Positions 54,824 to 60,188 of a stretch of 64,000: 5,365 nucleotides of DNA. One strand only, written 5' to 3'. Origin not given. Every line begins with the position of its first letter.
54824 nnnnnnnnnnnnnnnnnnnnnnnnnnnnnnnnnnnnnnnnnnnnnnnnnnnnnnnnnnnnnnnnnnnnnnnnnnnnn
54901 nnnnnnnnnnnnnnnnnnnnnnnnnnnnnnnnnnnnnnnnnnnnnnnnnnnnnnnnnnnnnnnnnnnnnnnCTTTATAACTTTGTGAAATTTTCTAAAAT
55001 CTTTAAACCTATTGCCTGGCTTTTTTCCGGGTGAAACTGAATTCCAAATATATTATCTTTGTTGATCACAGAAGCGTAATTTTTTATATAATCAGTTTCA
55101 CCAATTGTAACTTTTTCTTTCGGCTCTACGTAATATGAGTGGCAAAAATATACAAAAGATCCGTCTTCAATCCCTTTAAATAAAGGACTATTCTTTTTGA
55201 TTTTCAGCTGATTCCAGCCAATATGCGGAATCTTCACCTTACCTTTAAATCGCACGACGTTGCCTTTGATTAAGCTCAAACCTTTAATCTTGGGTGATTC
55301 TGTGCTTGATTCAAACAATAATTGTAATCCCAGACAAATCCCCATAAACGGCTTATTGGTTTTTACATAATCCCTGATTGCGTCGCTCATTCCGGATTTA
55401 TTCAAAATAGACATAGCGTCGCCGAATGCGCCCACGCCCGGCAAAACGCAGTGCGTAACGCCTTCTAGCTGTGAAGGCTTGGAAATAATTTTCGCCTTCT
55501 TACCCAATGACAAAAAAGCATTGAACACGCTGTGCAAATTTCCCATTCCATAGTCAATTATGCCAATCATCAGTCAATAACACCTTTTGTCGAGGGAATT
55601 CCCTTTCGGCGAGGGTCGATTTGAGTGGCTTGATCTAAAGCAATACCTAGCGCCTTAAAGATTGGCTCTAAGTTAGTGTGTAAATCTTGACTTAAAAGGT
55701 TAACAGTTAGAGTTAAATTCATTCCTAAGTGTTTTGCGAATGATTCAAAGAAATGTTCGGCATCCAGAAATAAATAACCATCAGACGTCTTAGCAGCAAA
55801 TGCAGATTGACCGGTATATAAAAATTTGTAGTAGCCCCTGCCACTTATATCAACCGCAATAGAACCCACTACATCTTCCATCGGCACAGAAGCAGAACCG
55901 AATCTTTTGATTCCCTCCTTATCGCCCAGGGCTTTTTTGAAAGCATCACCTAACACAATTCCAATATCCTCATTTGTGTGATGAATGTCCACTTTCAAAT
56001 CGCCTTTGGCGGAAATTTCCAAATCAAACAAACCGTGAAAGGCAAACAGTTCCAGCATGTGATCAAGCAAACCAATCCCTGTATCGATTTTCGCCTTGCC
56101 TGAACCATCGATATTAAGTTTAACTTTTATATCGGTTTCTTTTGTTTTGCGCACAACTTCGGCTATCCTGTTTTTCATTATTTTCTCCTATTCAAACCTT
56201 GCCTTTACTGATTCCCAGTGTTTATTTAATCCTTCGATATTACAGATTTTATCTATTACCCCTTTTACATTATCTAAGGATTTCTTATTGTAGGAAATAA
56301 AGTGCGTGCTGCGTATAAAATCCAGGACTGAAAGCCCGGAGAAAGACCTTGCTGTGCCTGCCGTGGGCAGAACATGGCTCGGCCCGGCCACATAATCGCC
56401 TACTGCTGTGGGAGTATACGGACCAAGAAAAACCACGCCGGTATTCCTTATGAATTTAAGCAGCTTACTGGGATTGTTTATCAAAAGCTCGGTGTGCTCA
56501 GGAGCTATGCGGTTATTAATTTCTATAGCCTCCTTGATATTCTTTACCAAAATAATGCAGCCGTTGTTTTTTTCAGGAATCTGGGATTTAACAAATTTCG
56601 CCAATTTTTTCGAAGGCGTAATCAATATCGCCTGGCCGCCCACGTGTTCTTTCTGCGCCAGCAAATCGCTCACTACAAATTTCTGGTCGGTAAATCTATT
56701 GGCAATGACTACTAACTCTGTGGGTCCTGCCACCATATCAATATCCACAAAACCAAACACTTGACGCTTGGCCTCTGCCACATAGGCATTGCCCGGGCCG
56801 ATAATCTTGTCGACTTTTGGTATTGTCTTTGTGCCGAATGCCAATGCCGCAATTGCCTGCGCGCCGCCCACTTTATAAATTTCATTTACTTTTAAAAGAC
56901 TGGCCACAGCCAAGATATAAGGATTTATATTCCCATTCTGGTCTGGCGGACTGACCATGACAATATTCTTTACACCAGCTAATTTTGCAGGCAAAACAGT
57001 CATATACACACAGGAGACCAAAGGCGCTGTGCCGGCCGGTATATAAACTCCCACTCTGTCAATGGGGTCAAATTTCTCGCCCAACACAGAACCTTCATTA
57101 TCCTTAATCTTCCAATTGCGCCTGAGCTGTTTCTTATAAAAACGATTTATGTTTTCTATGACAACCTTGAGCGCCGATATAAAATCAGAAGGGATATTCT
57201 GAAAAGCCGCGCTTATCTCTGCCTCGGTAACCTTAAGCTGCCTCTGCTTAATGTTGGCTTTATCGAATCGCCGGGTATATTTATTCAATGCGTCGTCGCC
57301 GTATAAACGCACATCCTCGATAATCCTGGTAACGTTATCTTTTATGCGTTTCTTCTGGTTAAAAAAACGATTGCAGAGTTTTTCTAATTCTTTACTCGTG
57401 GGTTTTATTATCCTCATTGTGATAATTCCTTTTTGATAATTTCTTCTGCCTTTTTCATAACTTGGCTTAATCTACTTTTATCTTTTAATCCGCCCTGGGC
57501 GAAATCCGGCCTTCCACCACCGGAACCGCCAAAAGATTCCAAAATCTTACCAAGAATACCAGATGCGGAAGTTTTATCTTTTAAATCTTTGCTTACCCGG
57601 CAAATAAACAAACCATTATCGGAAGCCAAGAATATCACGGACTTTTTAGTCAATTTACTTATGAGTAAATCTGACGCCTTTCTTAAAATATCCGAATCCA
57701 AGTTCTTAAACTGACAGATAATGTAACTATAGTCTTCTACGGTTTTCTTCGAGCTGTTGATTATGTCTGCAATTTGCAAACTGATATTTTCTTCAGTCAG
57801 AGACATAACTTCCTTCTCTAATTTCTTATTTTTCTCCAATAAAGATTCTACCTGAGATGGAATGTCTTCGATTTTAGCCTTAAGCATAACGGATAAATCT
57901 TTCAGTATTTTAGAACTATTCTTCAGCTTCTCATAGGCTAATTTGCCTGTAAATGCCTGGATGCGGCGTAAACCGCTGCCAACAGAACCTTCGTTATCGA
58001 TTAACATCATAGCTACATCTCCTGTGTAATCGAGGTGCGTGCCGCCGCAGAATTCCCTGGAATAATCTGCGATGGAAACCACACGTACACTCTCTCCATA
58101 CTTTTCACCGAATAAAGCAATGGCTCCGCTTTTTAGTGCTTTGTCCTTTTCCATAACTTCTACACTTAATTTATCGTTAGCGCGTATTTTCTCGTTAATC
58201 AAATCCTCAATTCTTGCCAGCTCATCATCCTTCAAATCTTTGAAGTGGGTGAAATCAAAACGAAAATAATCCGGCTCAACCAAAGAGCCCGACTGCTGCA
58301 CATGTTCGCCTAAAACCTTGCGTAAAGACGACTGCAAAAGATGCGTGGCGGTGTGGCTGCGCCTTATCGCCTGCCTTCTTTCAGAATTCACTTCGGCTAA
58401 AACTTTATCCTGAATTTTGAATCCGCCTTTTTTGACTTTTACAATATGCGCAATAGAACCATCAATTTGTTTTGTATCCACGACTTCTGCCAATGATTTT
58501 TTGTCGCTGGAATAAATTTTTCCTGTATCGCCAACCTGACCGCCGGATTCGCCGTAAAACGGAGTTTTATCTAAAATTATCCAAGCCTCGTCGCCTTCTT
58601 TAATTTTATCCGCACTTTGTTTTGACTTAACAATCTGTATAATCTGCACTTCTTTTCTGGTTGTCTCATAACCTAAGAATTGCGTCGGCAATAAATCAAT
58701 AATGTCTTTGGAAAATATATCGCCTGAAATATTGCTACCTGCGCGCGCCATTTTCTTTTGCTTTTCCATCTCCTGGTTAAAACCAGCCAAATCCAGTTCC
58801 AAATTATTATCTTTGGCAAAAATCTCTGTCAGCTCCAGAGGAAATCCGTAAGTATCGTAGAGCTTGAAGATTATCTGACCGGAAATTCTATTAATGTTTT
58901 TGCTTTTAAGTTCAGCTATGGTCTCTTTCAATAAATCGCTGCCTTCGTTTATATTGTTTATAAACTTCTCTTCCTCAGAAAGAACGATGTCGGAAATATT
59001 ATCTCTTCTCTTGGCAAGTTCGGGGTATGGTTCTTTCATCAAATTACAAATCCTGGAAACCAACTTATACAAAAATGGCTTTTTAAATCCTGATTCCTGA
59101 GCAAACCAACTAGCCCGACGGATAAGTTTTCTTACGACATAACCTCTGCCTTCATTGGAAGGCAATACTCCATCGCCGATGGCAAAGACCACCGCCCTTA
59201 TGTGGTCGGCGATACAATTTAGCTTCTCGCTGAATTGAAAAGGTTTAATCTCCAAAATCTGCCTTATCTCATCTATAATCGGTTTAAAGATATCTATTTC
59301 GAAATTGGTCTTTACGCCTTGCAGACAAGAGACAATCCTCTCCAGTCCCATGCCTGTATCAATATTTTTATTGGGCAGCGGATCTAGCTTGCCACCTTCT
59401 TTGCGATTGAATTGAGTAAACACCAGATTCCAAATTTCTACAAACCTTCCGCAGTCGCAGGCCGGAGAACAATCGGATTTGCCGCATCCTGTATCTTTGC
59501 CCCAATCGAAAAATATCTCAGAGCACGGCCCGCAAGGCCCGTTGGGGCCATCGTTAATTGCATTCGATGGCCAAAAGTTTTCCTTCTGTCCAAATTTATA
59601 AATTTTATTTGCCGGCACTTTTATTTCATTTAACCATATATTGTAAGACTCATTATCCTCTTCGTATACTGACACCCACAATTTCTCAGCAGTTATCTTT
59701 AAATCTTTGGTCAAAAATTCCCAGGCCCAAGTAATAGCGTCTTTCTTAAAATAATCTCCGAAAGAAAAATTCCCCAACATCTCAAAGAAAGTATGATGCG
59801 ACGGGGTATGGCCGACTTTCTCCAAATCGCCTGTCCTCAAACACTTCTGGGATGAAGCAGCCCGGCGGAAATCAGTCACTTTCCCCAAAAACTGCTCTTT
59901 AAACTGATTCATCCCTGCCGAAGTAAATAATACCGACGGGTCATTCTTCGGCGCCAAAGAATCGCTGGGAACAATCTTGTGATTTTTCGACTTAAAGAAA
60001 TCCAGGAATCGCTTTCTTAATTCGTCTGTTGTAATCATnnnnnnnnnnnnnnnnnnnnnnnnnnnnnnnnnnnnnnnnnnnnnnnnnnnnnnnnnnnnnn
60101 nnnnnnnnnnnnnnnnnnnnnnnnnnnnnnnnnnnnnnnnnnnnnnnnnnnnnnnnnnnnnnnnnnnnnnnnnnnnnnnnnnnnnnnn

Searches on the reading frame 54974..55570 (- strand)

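Call 11: search_protein_families(library=pfam, proteins=[window:54974-55570:-], max_evalue=0.00001)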
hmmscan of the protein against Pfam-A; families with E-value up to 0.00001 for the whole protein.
window:54974-55570:- (198 aa): 3 families
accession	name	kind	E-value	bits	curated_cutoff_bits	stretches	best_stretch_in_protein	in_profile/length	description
PF00117.34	GATase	-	3.3e-25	89.3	22.8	1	4-195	2-186/190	Glutamine amidotransferase class-I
PF07685.20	GATase_3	-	5.2e-08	33.2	27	1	25-107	26-117/196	CobB/CobQ-like glutamine amidotransferase domain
PF01174.25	SNO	-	1.2e-07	32.3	27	1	21-185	17-173/188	SNO glutamine amidotransferase family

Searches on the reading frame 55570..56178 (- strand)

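Call 11: search_protein_families(library=pfam, proteins=[window:55570-56178:-], max_evalue=0.00001)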
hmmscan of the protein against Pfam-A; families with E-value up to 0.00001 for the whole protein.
window:55570-56178:- (202 aa): 1 family
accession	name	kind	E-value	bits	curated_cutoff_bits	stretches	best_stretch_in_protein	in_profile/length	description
PF00475.24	IGPD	-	3.1e-47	160.7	27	1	33-181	1-144/144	Imidazoleglycerol-phosphate dehydratase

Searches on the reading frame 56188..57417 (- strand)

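Call 11: search_protein_families(library=pfam, proteins=[window:56188-57417:-], max_evalue=0.00001)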
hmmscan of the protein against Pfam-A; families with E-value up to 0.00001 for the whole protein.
window:56188-57417:- (409 aa): 1 family
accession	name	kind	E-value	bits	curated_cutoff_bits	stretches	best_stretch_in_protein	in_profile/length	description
PF00815.25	Histidinol_dh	-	1.3e-145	486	27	1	20-408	6-411/411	Histidinol dehydrogenase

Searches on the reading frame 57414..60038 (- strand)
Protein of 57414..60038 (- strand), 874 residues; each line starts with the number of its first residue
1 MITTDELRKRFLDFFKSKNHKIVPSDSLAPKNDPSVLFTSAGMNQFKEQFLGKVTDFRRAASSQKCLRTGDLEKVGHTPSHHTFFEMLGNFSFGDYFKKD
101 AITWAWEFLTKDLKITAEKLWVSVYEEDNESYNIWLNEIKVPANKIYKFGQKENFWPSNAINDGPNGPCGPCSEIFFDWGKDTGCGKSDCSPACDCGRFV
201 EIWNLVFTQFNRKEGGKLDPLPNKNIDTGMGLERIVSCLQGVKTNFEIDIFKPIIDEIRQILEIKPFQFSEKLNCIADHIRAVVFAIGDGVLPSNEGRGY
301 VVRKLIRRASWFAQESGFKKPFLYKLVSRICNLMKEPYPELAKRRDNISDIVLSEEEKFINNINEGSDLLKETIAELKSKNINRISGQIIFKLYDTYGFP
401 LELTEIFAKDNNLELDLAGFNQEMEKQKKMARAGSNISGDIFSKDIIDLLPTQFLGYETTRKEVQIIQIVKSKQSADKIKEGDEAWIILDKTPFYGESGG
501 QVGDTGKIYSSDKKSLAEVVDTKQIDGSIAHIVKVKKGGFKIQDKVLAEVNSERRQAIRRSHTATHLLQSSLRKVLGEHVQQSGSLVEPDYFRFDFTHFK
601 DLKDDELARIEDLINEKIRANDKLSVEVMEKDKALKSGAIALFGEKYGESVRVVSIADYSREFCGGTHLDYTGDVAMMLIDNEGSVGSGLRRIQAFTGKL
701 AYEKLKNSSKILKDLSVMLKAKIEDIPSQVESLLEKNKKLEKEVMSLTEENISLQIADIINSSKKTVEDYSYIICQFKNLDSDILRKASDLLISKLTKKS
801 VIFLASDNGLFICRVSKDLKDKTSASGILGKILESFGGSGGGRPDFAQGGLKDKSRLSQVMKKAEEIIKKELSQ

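Call 11: search_protein_families(library=pfam, proteins=[window:57414-60038:-], max_evalue=0.00001)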
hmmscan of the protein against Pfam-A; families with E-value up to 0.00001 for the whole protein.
window:57414-60038:- (874 aa): 3 families
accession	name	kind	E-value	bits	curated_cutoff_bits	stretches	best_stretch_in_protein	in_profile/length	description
PF01411.24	tRNA-synt_2c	-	8.7e-193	642.2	30.3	1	6-554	1-552/552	tRNA synthetases class II (A)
PF02272.25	DHHA1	-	6.8e-15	55.8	25.9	1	770-870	2-102/102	DHHA1 domain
PF07973.19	tRNA_SAD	-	8.9e-11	42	24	1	651-693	1-43/44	Threonyl and Alanyl tRNA synthetase second additional domain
